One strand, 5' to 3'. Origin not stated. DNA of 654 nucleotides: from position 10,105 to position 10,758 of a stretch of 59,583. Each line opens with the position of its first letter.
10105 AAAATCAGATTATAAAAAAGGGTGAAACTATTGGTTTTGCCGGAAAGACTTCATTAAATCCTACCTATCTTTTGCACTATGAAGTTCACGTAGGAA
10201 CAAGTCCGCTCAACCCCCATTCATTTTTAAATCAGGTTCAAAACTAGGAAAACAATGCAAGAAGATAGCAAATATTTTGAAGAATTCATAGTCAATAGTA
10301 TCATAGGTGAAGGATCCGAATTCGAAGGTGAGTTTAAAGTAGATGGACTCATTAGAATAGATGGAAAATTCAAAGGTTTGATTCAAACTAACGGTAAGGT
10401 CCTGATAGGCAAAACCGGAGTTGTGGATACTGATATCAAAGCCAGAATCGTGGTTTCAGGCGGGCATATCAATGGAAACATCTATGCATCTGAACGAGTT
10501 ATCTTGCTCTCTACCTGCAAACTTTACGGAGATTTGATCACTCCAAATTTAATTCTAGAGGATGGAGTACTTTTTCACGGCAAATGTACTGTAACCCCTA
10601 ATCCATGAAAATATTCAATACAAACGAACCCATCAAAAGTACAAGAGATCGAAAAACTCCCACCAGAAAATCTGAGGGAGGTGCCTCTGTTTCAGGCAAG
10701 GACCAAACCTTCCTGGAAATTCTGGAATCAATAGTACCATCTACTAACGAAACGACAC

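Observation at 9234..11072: M23 peptidase - bactofilin - small protein operon: a helical cell-shape module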

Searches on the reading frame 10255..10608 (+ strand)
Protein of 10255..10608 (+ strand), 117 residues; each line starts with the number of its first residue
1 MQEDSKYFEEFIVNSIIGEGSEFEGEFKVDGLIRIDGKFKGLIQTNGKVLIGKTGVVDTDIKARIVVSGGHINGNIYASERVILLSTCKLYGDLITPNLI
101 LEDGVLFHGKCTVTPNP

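Call 3: search_protein_families(library=pfam, proteins=[window:10255-10608:+], max_evalue=0.01)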
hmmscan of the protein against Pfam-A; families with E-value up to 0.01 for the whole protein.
window:10255-10608:+ (117 aa): 1 family
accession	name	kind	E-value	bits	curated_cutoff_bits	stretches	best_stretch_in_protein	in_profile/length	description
PF04519.19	Bactofilin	-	5.9e-27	94.2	27.9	1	15-111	1-97/98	Polymer-forming cytoskeletal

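Call 4: search_protein_families(library=ncbifam, proteins=[window:10255-10608:+], max_evalue=0.01)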
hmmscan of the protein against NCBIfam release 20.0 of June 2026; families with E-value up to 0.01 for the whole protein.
window:10255-10608:+ (117 aa): 0 families

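Call 15: find_homologous_proteins(query=window:10255-10605:+, max_evalue=0.001)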
Query window:10255-10605:+ (117 aa): 75 proteins with E <= 0.001 among 81 candidates.
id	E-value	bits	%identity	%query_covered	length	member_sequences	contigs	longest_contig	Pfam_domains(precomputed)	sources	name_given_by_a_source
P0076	3.1e-66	239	94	100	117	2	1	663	PF04519.20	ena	-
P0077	9.3e-60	218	87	100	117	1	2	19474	PF04519.20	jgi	jgi:cytoskeletal protein CcmA (bactofilin family)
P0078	3.0e-58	213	82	100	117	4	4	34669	PF04519.20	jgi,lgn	jgi:cytoskeletal protein CcmA (bactofilin family)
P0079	1.2e-57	211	84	99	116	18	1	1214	PF04519.20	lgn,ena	-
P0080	1.8e-57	210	83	100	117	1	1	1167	PF04519.20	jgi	jgi:cytoskeletal protein CcmA (bactofilin family)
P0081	2.7e-57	210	82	99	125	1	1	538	PF04519.20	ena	-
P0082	3.7e-57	209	83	98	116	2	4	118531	PF04519.20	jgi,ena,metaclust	metaclust:\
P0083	5.9e-56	205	79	100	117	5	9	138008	PF04519.20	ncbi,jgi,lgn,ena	jgi:cytoskeletal protein CcmA (bactofilin family)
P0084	6.6e-56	205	81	99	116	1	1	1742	PF04519.20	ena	-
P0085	1.8e-54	201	79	99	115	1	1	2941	PF04519.20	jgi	jgi:cytoskeletal protein CcmA (bactofilin family)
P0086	5.5e-54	199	78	99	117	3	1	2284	PF04519.20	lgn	-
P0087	1.4e-53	198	75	100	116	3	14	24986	PF04519.20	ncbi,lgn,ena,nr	ncbi:MAG TPA: polymer-forming cytoskeletal protein [Leptospiraceae bacterium]|nr:polymer-forming cyt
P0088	4.6e-52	193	76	100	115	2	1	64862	PF04519.20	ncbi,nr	ncbi:MAG: polymer-forming cytoskeletal protein [Leptospiraceae bacterium]|nr:polymer-forming cytoske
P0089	5.1e-51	190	77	95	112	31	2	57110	PF04519.20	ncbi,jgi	jgi:cytoskeletal protein CcmA (bactofilin family)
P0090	8.0e-50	186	72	97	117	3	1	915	PF04519.20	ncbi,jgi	jgi:cytoskeletal protein CcmA (bactofilin family)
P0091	2.8e-49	184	78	91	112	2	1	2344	PF04519.20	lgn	-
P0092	3.3e-49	184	76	98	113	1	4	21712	PF04519.20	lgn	-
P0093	4.9e-49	183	75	92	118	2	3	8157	PF04519.20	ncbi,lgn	-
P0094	1.5e-48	182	76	91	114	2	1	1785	PF04519.20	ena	-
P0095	6.2e-48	180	74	98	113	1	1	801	PF04519.20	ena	-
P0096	1.3e-47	178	73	98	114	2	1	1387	PF04519.20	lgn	-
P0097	2.3e-47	178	73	92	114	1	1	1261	PF04519.20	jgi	-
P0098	2.4e-47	178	70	98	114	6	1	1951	PF04519.20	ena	-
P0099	4.5e-47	177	71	96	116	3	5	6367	PF04519.20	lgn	-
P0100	1.6e-46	175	72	95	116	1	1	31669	PF04519.20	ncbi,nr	ncbi:MAG: polymer-forming cytoskeletal protein [Leptospira sp.]|nr:polymer-forming cytoskeletal prot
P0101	4.4e-46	174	74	91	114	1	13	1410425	PF04519.20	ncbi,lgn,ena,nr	ncbi:MAG: polymer-forming cytoskeletal protein [Leptospiraceae bacterium]|nr:polymer-forming cytoske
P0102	6.2e-46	173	70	98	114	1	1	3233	PF04519.20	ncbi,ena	-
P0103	5.2e-45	170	69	99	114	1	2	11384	PF04519.20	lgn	-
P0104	5.6e-45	170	70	94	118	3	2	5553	PF04519.20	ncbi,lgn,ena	-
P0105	6.0e-45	170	72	92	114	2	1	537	PF04519.20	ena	-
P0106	6.7e-45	170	70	91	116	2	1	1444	PF04519.20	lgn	-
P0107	8.9e-45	169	64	99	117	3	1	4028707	PF04519.20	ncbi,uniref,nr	ncbi:bactofilin family protein [Leptospira sp. GIMC2001]|uniref:bactofilin family protein n=1 Tax=Le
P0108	9.2e-45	169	67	94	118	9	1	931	PF04519.20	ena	-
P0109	3.3e-44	168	67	99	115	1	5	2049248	PF04519.20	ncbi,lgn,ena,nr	ncbi:MAG: polymer-forming cytoskeletal protein [Leptospiraceae bacterium]|nr:polymer-forming cytoske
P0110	6.5e-44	167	67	93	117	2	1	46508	PF04519.20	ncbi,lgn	ncbi:MAG: polymer-forming cytoskeletal protein [Spirochaetota bacterium]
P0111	4.9e-42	161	70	90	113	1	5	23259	PF04519.20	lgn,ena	-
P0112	5.1e-42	160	66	98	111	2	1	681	PF04519.20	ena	-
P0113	7.9e-42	160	70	90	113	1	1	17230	PF04519.20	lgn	-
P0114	1.4e-41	159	71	90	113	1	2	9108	PF04519.20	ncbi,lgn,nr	ncbi:MAG: polymer-forming cytoskeletal protein [Leptonema sp. (in: Bacteria)]|nr:polymer-forming cyt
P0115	1.6e-41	159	84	79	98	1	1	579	PF04519.20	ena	-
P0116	4.1e-41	158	70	90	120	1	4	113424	PF04519.20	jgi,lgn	jgi:cytoskeletal protein CcmA (bactofilin family)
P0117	7.0e-41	157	69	92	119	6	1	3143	PF04519.20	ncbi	-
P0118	2.4e-40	155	63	93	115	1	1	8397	PF04519.20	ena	-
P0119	7.3e-40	154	63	97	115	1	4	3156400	PF04519.20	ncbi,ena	-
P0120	9.5e-40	153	63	97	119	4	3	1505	PF04519.20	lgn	-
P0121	1.2e-39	153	64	97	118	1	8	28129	PF04519.20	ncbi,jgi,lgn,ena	jgi:cytoskeletal protein CcmA (bactofilin family)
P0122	2.1e-39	152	63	97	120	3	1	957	PF04519.20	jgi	-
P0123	3.6e-39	151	64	97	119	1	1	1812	PF04519.20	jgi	jgi:cytoskeletal protein CcmA (bactofilin family)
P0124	3.7e-39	151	64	97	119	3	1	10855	PF04519.20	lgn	-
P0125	3.9e-39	151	62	97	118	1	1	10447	PF04519.20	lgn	-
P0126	4.1e-39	151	64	97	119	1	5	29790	PF04519.20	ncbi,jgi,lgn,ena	-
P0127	6.1e-39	151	62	96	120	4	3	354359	PF04519.20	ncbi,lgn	-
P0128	1.0e-38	150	81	78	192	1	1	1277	PF04519.20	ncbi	-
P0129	1.3e-38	150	64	97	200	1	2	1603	PF04519.20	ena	-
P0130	1.3e-38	149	62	97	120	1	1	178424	PF04519.20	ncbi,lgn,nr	ncbi:MAG: polymer-forming cytoskeletal protein [Spirochaetota bacterium]|nr:polymer-forming cytoskel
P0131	2.5e-38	149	61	98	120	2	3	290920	PF04519.20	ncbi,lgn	-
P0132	1.0e-37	147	64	97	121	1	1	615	PF04519.20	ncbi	-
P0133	1.1e-37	147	62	92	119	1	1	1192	PF04519.20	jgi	jgi:cytoskeletal protein CcmA (bactofilin family)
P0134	1.2e-29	121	65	79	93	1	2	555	PF04519.20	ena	-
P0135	2.8e-29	119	51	94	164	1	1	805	PF04519.20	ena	-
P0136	3.4e-29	119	50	94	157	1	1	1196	PF04519.20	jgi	-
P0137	5.1e-28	115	55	90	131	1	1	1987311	PF04519.20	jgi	jgi:cytoskeletal protein CcmA (bactofilin family)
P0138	5.6e-26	109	54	90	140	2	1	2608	PF04519.20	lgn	-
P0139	2.4e-21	94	71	56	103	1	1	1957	PF04519.20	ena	-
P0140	6.0e-18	83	45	85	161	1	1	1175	PF04519.20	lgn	-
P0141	1.3e-17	82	43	85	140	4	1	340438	PF04519.20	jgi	-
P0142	2.1e-17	81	43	85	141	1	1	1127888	PF04519.20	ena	-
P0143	4.0e-17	80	42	85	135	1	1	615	PF04519.20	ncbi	-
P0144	6.0e-17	80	42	85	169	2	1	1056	PF04519.20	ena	-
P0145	1.4e-16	79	41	97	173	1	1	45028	PF04519.20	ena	-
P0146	3.0e-15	74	39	87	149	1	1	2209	PF04519.20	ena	-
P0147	1.1e-14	72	37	89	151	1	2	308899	PF04519.20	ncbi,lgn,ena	-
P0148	2.5e-14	71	38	87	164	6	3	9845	PF04519.20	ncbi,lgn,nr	ncbi:MAG: polymer-forming cytoskeletal protein [Myxococcales bacterium]|nr:polymer-forming cytoskele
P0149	7.0e-14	70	65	54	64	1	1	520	PF04519.20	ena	-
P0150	6.3e-13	67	37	85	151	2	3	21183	PF04519.20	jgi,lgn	-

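Call 18: find_encoding_contigs(protein=P0137, flank=5000, max_places=3)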
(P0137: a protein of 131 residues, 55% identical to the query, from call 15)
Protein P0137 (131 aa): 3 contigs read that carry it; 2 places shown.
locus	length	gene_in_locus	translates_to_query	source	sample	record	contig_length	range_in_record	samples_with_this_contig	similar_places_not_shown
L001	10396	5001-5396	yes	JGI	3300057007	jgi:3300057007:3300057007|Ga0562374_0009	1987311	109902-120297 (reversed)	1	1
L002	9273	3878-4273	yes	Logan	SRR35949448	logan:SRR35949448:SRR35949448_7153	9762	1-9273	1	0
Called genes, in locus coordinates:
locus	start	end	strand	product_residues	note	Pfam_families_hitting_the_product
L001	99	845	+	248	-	PF00497:SBP_bac_3, PF13531:SBP_bac_11 (faint)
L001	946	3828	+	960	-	-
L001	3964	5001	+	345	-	PF01551:Peptidase_M23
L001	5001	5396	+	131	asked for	PF04519:Bactofilin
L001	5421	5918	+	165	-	PF03885:DUF327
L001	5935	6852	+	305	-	PF04468:PSP1, PF28472:PSP1_3rd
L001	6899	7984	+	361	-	PF03102:NeuB, PF08666:SAF (weak)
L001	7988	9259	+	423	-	-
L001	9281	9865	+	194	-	PF13036:LpoB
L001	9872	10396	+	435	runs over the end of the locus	-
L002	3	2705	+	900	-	?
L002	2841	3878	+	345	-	PF01551:Peptidase_M23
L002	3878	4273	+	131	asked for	PF04519:Bactofilin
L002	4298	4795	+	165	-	PF03885:DUF327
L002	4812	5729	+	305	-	PF04468:PSP1, PF28472:PSP1_3rd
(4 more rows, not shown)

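Call 19: find_encoding_contigs(protein=P0142, flank=5000, max_places=3)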
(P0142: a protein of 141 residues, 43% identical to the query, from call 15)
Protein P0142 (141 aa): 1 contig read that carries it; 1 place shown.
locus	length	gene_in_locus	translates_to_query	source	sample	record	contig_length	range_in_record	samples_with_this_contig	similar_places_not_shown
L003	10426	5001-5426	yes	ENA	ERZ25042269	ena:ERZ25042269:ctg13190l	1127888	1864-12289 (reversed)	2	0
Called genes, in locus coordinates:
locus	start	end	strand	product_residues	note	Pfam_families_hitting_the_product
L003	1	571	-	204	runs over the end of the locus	PF04264:YceI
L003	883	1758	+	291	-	PF14394:DUF4423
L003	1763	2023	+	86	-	-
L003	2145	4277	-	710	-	PF00069:Pkinase, PF03109:ABC1 (faint), PF07714:PK_Tyr_Ser-Thr, PF08308:PEGA (faint)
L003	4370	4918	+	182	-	-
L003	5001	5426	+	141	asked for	PF04519:Bactofilin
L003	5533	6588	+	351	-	PF02547:Queuosine_synth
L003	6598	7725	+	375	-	PF01702:TGT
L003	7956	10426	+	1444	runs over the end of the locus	?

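Call 20: find_encoding_contigs(protein=P0130, flank=5000, max_places=3)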
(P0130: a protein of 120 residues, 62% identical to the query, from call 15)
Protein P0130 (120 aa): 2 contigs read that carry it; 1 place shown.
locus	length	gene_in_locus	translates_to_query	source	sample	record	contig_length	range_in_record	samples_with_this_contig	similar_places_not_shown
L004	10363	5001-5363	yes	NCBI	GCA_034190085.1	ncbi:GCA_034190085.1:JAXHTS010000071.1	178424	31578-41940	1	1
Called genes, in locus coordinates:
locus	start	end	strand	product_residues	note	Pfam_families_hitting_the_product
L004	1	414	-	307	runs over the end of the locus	-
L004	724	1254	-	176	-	PF01569:PAP2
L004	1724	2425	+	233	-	PF01325:Fe_dep_repress, PF02742:Fe_dep_repr_C, PF04023:FeoA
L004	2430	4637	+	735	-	PF01926:MMR_HSR1, PF02421:FeoB_N, PF09439:SRPRB (faint), PF17910:FeoB_Cyto, PF07670:Gate, PF07664:FeoB_C, PF07670:Gate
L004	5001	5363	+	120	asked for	PF04519:Bactofilin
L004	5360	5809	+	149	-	PF03885:DUF327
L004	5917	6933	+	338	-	PF13177:DNA_pol3_delta2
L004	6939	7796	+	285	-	PF04468:PSP1, PF28472:PSP1_3rd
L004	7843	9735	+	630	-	PF00133:tRNA-synt_1, PF01406:tRNA-synt_1e (weak), PF09334:tRNA-synt_1g, PF00133:tRNA-synt_1, PF01406:tRNA-synt_1e, PF08264:Anticodon_1 (weak), PF19303:Anticodon_3 (weak), PF01588:tRNA_bind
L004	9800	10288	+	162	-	PF00149:Metallophos, PF12850:Metallophos_2, PF14582:Metallophos_3 (faint)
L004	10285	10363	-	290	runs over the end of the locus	PF02195:ParB_N, PF17762:HTH_ParB, PF23552:ParB_C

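Call 55: list_cluster_members(proteins=[L019:5192-5542:+, L072:1202-1552:+, L005:5639-5989:+, L029:3941-4291:+, L093:1052-1402:+, L121:4749-5099:+, L099:2802-3152:-, L034:4062-4412:+, L104:1177-1521:-, window:10255-10605:+])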
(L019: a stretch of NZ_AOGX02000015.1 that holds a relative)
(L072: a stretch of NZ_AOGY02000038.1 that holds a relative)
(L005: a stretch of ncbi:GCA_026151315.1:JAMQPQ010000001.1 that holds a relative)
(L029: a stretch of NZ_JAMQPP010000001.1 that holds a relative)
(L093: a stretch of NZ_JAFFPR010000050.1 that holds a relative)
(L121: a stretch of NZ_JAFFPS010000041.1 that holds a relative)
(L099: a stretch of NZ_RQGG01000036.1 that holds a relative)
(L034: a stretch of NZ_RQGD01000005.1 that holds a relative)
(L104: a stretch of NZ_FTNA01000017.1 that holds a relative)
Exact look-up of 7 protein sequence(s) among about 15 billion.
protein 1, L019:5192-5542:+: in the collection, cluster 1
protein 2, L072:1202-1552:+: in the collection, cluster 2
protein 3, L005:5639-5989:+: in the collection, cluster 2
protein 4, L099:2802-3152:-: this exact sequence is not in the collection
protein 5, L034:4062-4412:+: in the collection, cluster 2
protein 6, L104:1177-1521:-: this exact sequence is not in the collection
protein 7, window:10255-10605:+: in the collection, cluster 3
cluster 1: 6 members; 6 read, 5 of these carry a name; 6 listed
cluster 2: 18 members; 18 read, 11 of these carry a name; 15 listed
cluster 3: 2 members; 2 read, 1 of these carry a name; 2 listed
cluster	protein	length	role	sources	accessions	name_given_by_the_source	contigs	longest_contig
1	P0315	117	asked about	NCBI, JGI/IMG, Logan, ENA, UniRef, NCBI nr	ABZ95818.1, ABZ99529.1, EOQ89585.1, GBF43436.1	polymer-forming cytoskeletal protein [Leptospira biflexa] | cytoskeletal protein CcmA (bactofilin family) | Uncharacterized protein n=10 Tax=Leptospira TaxID=171 RepID=B0SRZ4_LEPBP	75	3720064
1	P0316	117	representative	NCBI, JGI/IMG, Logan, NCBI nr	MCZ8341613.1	MAG: polymer-forming cytoskeletal protein [Leptospira sp.] | polymer-forming cytoskeletal protein [Leptospira sp.]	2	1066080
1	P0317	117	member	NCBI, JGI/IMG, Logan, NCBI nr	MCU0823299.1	MAG: polymer-forming cytoskeletal protein [Leptospira sp.] | cytoskeletal protein CcmA (bactofilin family) | polymer-forming cytoskeletal protein [Leptospira sp.]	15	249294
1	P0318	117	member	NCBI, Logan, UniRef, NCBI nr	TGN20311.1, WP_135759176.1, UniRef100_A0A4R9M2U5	bactofilin family protein [Leptospira idonii] | Polymer-forming cytoskeletal protein n=1 Tax=Leptospira idonii TaxID=1193500 ... | polymer-forming cytoskeletal protein [Leptospira idonii]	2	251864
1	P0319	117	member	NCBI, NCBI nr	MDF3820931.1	polymer-forming cytoskeletal protein [Leptospira sp. 96542]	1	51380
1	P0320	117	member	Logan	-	-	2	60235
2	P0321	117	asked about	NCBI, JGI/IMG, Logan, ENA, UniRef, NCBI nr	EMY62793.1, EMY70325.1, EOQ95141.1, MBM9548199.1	polymer-forming cytoskeletal protein [Leptospira bourretii] | Polymer-forming cytoskeletal protein n=10 Tax=Leptospira TaxID=171 RepID=A0AAW5VFC1_9LEPT | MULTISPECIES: polymer-forming cytoskeletal protein [Leptospira]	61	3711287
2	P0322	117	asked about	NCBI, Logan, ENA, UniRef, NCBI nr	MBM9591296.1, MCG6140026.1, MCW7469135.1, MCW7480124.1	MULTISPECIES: bactofilin family protein [Leptospira] | Polymer-forming cytoskeletal protein n=5 Tax=Leptospira TaxID=171 RepID=A0A6N4QE75_9LEPT | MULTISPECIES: polymer-forming cytoskeletal protein [Leptospira]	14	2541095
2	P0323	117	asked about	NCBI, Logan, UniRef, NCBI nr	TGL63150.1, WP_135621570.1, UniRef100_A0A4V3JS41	polymer-forming cytoskeletal protein [Leptospira ognonensis] | Polymer-forming cytoskeletal protein n=1 Tax=Leptospira ognonensis TaxID=2484945 ...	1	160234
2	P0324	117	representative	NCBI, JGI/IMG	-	cytoskeletal protein CcmA (bactofilin family)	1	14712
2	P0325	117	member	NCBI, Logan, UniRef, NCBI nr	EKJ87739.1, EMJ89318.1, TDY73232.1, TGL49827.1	bactofilin family protein [Leptospira meyeri] | Cytoskeletal protein CcmA (Bactofilin family) n=1 Tax=Leptospira meyeri TaxID=29508 ... | polymer-forming cytoskeletal protein [Leptospira meyeri]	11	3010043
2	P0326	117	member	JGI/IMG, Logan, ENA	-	cytoskeletal protein CcmA (bactofilin family)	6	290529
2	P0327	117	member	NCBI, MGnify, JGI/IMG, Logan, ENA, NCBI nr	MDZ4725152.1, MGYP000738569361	MAG: polymer-forming cytoskeletal protein [Leptospira sp.] | CR=1 FL=1 | polymer-forming cytoskeletal protein [Leptospira sp.]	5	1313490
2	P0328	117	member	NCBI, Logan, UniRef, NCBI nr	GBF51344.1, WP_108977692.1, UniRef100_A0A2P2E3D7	cell shape determination protein [Leptospira ryugenii] | Cell shape determination protein n=1 Tax=Leptospira ryugenii TaxID=1917863 ... | polymer-forming cytoskeletal protein [Leptospira ryugenii]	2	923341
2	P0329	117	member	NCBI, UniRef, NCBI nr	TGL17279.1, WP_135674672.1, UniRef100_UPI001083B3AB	polymer-forming cytoskeletal protein [Leptospira levettii] | bactofilin family protein n=1 Tax=Leptospira levettii TaxID=2023178 RepID=UPI001083B3AB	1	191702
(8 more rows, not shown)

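Call 64: find_homologous_proteins(query=L001:5421-5915:+, max_evalue=0.001)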
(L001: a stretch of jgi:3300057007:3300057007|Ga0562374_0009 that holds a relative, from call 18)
Query L001:5421-5915:+ (165 aa): 4 proteins with E <= 0.001 among 117 candidates.
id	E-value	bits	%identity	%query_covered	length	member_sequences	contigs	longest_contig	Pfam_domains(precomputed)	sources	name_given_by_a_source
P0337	2.4e-100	351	100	100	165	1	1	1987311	PF03885.19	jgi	jgi:uncharacterized protein YaaR (DUF327 family)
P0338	7.5e-48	181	60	100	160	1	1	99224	PF03885.19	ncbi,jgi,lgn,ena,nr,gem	ncbi:MAG: YaaR family protein [Spirochaetaceae bacterium]|nr:YaaR family protein [Spirochaetaceae ba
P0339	1.3e-18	86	39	79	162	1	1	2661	PF03885.19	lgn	-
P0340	2.8e-14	72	41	62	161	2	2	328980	PF03885.19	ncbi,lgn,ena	-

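Call 65: find_encoding_contigs(protein=P0338, flank=5000, max_places=1)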
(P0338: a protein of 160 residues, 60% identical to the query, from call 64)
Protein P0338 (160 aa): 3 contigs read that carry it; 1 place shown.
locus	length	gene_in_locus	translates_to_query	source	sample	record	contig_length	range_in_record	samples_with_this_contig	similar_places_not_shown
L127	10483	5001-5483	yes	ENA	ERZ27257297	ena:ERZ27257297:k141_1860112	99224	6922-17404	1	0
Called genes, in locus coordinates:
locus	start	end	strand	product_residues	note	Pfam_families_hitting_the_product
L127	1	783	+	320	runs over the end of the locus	PF00389:2-Hacid_dh, PF02826:2-Hacid_dh_C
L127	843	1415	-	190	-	PF01330:RuvA_N, PF14520:HHH_5, PF00633:HHH (faint)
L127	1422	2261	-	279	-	PF01263:Aldose_epim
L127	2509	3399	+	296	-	PF01476:LysM, PF01551:Peptidase_M23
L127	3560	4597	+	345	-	PF01551:Peptidase_M23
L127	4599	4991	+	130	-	PF04519:Bactofilin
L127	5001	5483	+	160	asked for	PF03885:DUF327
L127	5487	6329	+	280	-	PF04468:PSP1, PF28472:PSP1_3rd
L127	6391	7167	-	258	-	PF01553:Acyltransferase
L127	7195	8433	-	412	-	PF02687:FtsX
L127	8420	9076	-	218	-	PF02463:SMC_N (faint), PF00005:ABC_tran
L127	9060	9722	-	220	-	-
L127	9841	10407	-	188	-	PF01965:DJ-1_PfpI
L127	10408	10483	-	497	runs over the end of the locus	PF12708:Pect-lyase_RHGA_epim (faint), PF00295:Glyco_hydro_28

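Call 66: find_encoding_contigs(protein=P0340, flank=5000, max_places=2)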
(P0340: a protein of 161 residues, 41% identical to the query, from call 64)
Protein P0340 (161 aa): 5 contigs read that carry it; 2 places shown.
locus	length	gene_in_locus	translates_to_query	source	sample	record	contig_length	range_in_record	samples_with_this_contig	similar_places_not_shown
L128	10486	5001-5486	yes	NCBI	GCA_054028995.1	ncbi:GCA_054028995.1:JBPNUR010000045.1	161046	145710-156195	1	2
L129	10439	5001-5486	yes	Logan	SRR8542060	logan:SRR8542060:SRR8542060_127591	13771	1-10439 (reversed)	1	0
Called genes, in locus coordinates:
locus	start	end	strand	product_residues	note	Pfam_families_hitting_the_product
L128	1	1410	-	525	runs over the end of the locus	PF17239:DUF5312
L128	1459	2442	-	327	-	PF01207:Dus, PF00977:His_biosynth (faint)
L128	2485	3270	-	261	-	PF01026:TatD_DNase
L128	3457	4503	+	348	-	PF01551:Peptidase_M23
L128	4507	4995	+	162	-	PF04519:Bactofilin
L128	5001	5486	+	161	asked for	PF03885:DUF327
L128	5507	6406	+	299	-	PF04468:PSP1, PF28472:PSP1_3rd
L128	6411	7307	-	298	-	PF00294:PfkB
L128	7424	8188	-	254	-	PF00702:Hydrolase, PF13419:HAD_2, PF13242:Hydrolase_like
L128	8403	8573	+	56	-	PF27425:AF0631_N (weak)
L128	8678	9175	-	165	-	-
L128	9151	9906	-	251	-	PF01553:Acyltransferase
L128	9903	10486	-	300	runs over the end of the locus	PF02574:S-methyl_trans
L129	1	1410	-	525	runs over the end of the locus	PF17239:DUF5312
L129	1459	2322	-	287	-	PF01207:Dus, PF00977:His_biosynth (faint)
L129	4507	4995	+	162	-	PF04519:Bactofilin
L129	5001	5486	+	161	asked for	PF03885:DUF327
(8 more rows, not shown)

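Call 69: find_encoding_contigs(protein=P0114, flank=4000, max_places=2)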
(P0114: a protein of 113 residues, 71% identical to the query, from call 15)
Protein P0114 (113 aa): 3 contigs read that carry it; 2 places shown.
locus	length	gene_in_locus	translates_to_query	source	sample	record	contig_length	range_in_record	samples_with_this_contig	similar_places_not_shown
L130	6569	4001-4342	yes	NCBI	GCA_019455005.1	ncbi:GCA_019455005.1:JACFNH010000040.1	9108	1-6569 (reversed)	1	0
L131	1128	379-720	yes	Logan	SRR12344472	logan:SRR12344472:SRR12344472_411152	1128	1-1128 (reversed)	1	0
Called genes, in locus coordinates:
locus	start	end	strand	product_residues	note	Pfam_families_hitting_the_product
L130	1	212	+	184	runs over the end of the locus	-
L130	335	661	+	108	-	PF00076:RRM_1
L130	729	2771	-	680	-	PF01553:Acyltransferase, PF01210:NAD_Gly3P_dh_N, PF07479:NAD_Gly3P_dh_C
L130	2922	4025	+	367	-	PF01551:Peptidase_M23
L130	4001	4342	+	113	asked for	PF04519:Bactofilin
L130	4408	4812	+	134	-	-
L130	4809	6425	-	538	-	PF00015:MCPsignal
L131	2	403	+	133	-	?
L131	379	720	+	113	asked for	PF04519:Bactofilin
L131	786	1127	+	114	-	?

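Call 94: search_solved_structures(query=window:10255-10605:+, max_evalue=0.01, show_alignments=1)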
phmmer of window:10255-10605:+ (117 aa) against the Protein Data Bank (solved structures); distinct sequences matched with E-value up to 0.01: 2.
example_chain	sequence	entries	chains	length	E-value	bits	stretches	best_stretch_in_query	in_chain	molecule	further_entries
6ria_A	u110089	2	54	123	1.7e-09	41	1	16-111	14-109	bactofilin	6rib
2n3d_A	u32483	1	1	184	6.3e-07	32.7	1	15-111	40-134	Bactofilin A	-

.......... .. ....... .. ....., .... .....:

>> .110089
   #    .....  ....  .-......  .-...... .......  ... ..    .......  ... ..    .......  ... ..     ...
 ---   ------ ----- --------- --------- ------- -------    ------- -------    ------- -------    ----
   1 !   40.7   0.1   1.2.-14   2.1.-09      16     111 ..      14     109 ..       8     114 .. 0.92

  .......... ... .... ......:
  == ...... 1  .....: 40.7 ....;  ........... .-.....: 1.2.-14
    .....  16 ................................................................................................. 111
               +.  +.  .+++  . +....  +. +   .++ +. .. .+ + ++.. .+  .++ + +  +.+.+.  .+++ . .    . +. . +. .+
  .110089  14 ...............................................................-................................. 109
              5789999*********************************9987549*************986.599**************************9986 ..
